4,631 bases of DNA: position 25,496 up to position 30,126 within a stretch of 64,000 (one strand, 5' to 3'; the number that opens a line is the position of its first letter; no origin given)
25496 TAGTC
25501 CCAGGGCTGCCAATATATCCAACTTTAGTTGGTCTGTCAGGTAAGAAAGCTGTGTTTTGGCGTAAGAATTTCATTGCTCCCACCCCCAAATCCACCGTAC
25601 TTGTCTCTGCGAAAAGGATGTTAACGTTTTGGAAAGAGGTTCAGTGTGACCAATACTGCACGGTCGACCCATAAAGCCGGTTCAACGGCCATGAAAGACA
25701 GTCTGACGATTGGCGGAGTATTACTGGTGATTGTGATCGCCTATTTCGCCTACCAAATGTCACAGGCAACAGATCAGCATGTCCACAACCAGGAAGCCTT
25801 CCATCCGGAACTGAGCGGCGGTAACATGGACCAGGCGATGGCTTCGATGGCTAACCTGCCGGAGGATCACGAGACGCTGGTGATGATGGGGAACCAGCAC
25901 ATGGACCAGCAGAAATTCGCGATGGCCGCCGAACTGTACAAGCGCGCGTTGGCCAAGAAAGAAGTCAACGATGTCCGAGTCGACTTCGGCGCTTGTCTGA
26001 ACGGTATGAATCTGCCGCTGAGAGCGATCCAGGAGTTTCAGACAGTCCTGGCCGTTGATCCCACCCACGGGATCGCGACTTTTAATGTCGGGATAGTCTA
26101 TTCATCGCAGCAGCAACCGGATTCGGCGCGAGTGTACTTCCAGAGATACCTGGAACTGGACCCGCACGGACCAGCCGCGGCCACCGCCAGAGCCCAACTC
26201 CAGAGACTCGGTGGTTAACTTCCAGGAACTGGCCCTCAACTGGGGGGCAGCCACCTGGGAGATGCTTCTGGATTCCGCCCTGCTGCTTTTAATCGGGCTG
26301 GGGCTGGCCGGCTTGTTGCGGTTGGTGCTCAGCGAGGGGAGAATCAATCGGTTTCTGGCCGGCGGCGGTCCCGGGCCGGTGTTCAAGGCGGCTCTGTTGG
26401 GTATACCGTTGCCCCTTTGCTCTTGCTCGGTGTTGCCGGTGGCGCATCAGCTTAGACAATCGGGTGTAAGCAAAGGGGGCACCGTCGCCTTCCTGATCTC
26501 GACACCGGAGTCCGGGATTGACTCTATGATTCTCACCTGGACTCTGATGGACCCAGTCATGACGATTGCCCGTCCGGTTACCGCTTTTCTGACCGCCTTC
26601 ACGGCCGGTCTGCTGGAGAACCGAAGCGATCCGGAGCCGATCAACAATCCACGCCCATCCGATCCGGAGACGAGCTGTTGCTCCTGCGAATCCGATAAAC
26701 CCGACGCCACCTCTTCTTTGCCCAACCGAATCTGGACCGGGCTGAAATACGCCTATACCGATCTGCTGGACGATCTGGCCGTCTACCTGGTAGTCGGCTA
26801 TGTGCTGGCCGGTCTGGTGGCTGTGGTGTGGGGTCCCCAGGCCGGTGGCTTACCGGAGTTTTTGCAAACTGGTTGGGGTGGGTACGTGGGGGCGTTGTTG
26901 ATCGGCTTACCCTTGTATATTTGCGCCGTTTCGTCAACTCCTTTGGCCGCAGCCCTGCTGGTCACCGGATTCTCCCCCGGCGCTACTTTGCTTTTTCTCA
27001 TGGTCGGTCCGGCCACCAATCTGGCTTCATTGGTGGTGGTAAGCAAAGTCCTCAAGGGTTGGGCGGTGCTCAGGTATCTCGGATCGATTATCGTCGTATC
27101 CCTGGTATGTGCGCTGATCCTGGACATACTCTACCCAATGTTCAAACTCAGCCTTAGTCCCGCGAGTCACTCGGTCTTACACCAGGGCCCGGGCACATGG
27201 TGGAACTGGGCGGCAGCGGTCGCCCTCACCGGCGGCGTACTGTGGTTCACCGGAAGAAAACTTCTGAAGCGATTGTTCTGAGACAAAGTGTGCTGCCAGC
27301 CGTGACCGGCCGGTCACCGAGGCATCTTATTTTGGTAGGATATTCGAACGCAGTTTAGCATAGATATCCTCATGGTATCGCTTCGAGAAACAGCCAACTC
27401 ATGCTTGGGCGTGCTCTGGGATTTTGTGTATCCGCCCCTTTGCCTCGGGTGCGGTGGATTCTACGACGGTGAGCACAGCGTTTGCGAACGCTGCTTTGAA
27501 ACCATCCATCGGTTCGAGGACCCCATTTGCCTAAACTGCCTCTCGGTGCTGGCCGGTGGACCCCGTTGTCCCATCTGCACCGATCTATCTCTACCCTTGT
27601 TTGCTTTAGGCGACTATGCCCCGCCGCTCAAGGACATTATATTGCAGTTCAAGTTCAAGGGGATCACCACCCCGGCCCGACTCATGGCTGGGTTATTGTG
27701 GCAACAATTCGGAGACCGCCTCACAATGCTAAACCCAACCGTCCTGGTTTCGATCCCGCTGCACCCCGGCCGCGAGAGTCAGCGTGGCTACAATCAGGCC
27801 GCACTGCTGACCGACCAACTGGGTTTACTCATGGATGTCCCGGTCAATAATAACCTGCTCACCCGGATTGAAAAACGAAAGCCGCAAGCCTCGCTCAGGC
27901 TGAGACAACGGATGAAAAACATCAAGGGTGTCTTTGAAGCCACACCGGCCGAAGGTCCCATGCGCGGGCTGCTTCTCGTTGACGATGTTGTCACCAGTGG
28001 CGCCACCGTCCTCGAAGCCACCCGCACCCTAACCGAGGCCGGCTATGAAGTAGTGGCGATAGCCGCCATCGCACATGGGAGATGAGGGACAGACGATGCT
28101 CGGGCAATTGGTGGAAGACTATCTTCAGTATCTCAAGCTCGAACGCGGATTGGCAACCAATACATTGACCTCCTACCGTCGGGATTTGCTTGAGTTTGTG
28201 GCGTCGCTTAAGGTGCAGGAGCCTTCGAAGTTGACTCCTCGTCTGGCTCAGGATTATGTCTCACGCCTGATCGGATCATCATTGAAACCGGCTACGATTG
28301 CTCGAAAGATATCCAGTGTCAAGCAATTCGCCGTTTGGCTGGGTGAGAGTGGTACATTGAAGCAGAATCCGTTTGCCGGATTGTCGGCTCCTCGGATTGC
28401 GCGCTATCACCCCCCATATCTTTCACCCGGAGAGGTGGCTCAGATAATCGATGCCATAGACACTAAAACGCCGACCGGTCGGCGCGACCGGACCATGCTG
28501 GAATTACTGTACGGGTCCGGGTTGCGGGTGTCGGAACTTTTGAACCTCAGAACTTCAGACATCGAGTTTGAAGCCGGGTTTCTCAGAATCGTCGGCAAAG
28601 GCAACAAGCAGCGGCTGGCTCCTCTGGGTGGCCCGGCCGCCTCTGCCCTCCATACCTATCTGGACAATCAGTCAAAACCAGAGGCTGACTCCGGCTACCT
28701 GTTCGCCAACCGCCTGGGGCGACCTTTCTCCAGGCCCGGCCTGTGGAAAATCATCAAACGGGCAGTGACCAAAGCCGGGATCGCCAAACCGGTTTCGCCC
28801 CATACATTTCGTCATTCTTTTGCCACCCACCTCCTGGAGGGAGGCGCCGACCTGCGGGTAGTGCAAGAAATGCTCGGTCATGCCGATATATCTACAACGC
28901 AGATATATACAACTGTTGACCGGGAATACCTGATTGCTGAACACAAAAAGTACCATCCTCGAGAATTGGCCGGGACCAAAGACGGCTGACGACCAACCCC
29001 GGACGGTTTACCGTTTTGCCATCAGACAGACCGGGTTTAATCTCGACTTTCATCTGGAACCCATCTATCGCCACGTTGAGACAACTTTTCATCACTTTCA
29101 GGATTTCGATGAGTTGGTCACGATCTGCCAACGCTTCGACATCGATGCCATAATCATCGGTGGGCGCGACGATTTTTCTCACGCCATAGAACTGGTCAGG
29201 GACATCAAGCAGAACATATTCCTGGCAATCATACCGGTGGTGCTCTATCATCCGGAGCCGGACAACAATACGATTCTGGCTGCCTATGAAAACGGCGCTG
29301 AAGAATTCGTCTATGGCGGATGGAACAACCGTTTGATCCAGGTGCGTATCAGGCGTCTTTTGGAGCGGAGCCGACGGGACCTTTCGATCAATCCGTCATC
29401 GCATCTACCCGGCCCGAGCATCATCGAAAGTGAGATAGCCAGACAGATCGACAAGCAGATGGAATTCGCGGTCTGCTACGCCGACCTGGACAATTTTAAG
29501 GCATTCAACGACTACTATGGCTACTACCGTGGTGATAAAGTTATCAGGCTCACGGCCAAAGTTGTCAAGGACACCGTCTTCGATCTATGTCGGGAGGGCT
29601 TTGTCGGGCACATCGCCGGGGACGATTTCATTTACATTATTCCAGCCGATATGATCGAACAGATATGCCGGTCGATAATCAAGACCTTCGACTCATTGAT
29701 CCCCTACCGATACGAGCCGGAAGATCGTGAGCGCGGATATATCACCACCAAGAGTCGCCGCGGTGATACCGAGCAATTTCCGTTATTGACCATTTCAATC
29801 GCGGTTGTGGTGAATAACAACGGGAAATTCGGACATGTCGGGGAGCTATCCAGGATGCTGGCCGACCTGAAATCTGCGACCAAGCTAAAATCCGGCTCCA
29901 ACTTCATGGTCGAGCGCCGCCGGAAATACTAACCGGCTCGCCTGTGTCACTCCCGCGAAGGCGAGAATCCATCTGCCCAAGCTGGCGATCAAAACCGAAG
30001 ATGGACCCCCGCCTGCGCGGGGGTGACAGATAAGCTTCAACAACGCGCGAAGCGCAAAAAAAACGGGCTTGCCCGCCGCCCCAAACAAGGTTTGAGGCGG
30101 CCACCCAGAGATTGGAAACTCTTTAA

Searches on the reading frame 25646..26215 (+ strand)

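Call 48: search_protein_families(library=pfam, proteins=[window:25646-26215:+], max_evalue=0.001)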
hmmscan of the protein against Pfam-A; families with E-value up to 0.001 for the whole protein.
window:25646-26215:+ (190 aa): 11 families
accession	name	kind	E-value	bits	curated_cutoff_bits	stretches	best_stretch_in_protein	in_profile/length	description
PF00515.34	TPR_1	-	6.1e-12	45.3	27.8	1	146-174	5-33/34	Tetratricopeptide repeat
PF07719.23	TPR_2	-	7e-12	44.9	27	0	146-174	5-33/34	Tetratricopeptide repeat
PF14559.12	TPR_19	-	8.1e-09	36.1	25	1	126-185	9-68/68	Tetratricopeptide repeat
PF13432.12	TPR_16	-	2.3e-08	34.8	32.7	1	126-176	15-65/65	Tetratricopeptide repeat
PF13371.12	TPR_9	-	1.5e-07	31.7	35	1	126-186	13-73/73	Tetratricopeptide repeat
PF13428.12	TPR_14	-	3e-07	30.9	23.5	0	151-185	10-44/44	Tetratricopeptide repeat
PF13424.12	TPR_12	-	1.3e-06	29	30.1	0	115-172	10-75/77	Tetratricopeptide repeat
PF13431.12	TPR_17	-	4e-06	27.1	24.4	0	131-162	2-33/34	Tetratricopeptide repeat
PF13181.12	TPR_8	-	5.2e-06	26.6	25.7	0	146-173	5-32/34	Tetratricopeptide repeat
PF13414.12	TPR_11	-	8.2e-05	22.7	26.8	0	82-104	1-23/42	TPR repeat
PF13174.12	TPR_6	-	0.00023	22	26.3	0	146-173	4-31/33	Tetratricopeptide repeat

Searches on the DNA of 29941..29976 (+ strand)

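Call 51: build_rna_model(alignment_id=A4, structure=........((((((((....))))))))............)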
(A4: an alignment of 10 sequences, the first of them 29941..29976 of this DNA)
Model R2 built from alignment A4 (10 sequences, 40 columns); structure: as given.
model positions 36; base pairs 8; branch points 0; effective number of sequences 10; information 1.267 bits per position. Calibrated on 0.2 Mb of random sequence (short: E-values are rough).
structure used (alignment columns):
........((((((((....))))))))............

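Call 53: search_with_rna_model(model_id=R2, source=window, max_evalue=10, filters=off)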
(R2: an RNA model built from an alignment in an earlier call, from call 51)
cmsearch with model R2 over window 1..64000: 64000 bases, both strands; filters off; matches with E-value up to 10: 34.
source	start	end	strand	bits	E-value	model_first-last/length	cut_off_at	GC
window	31810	31845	+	56.1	3.3e-17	1-36/36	no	0.53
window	23292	23327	-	55.6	4.9e-17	1-36/36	no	0.61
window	61174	61209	-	54.1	1.7e-16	1-36/36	no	0.56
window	42167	42202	-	53.6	2.6e-16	1-36/36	no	0.56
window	29993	30028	-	52.8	5e-16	1-36/36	no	0.69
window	46072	46107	-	51.2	1.9e-15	1-36/36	no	0.5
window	31494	31529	+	48.8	1.3e-14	1-36/36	no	0.56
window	30131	30162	+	47.5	3.8e-14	1-36/36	no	0.53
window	14301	14336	-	46.6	8e-14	1-36/36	no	0.64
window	29945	29980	+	45.1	2.8e-13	1-36/36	no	0.58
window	14266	14301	+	37.7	1.2e-10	1-36/36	no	0.58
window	23657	23693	-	29.4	1.1e-07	1-36/36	no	0.51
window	31453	31488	+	23.4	1.4e-05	1-36/36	no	0.47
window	23304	23323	+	11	0.4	5-24/36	no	0.65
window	42179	42198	+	11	0.4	5-24/36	no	0.65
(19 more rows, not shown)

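Call 72: search_with_rna_model(model_id=R2, sources=[L001, L002, L003, L004, L005, L006, L007, L008, L009, L010, L011, L012, L013, L014, L015, L016, L017, L018, L019, L020, L021, L022, L023, L024, L025, L026, L027, L028, L029, L030, L031, L032, L033, L034, L035, L036, L037, L038, L039, L040, L041, L042, L043, L044, L045, L046, L047, L048, L049, L050, L051, L052, L053, L054, L055, L056, L057, L058, L059, L060, L061, L062, L063, L064, L065, L066, L067, L068, L069, L070, L071, L072, L073, L074, L075, L076, L077, L078, L079, L080, L081, L083, L089, L090, L091, L092], max_evalue=0.01)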
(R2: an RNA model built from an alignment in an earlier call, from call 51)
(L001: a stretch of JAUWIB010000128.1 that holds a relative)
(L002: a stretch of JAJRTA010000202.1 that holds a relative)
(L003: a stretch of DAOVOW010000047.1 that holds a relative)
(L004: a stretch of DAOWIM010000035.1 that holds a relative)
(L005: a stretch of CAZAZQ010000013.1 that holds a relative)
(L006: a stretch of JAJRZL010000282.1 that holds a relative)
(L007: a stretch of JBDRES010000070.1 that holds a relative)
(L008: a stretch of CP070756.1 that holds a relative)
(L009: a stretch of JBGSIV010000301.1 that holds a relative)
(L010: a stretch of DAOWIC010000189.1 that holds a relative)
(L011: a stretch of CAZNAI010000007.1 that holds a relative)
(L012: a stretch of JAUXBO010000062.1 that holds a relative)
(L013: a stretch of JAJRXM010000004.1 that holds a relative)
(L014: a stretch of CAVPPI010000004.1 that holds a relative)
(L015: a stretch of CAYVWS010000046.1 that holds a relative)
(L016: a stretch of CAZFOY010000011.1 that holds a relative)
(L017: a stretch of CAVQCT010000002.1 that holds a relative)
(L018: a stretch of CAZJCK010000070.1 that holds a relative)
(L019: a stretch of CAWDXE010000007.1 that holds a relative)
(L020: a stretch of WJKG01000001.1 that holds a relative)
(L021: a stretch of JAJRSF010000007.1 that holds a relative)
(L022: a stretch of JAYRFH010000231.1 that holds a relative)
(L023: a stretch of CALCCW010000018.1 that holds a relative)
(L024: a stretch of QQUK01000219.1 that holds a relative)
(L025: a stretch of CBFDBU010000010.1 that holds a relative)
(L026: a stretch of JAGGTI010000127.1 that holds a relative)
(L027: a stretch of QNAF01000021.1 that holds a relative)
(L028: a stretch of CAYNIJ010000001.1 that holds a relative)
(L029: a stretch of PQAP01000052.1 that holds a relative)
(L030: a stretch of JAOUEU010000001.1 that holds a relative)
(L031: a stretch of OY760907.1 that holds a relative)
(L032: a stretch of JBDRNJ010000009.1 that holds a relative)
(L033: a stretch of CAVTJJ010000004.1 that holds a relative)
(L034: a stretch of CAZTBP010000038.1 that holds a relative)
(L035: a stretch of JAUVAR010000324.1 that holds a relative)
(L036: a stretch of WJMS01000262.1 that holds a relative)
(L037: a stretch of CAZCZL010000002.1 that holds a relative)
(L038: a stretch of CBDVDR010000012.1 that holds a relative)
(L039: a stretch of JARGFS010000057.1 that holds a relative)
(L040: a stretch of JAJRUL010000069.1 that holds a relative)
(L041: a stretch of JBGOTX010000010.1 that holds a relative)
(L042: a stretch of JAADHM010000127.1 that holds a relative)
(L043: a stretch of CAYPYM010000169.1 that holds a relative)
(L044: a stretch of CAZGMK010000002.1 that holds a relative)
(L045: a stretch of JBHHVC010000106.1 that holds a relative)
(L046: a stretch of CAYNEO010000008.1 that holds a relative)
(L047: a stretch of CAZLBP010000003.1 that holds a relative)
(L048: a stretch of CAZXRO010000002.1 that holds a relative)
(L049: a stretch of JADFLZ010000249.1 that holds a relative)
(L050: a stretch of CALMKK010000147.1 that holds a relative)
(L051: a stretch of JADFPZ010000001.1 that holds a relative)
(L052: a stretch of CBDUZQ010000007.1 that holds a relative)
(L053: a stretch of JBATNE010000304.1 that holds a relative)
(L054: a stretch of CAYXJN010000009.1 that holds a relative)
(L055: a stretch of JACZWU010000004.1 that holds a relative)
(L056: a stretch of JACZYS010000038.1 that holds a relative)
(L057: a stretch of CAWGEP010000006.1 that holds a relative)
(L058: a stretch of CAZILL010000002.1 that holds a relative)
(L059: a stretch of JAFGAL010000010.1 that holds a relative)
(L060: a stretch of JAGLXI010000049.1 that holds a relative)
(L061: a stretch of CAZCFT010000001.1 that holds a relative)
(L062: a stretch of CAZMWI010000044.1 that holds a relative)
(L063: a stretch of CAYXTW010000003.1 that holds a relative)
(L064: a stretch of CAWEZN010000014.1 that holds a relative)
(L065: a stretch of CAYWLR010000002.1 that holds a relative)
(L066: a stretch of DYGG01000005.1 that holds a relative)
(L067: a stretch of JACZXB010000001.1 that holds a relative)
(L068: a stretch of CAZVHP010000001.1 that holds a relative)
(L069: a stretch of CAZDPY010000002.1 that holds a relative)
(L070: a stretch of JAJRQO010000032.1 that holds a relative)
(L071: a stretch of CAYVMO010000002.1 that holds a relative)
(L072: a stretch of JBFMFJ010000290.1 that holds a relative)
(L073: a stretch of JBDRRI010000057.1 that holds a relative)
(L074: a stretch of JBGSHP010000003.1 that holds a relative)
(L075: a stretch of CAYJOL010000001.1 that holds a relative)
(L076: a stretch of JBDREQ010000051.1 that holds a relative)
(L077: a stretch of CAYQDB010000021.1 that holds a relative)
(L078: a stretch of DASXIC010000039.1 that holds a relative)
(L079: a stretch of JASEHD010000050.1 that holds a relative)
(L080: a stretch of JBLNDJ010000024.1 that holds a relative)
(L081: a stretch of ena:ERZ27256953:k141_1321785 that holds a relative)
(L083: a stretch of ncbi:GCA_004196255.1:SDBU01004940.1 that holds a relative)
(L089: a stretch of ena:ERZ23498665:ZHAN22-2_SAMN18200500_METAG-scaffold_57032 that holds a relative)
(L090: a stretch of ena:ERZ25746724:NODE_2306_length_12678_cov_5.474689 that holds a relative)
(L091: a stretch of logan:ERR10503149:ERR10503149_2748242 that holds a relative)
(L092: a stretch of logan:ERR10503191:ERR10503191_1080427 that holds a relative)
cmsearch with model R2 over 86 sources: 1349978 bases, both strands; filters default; matches with E-value up to 0.01: 14.
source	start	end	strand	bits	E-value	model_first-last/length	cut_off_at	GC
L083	11401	11432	-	46.2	2.4e-12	1-36/36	no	0.5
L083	13504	13539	-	44.4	1e-11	1-36/36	no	0.5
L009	1214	1249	+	39.2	7.5e-10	1-36/36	no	0.64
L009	1568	1603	+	38.4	1.4e-09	1-36/36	no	0.5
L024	4903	4934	+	35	2.3e-08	1-36/36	no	0.53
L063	15358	15393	-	34.5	3.5e-08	1-36/36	no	0.64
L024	4783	4818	+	32.6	1.6e-07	1-36/36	no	0.47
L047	11346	11377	-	30.9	6.8e-07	1-36/36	no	0.56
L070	11091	11126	+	29.8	1.6e-06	1-36/36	no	0.42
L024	7078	7114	-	26.5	2.4e-05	1-36/36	no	0.49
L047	11150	11181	+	25.2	7.2e-05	1-36/36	no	0.88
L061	18401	18436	+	24.4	0.00014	1-36/36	no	0.56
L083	11361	11397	+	20.7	0.003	1-36/36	no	0.62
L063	15305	15340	+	20.5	0.0034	1-36/36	no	0.44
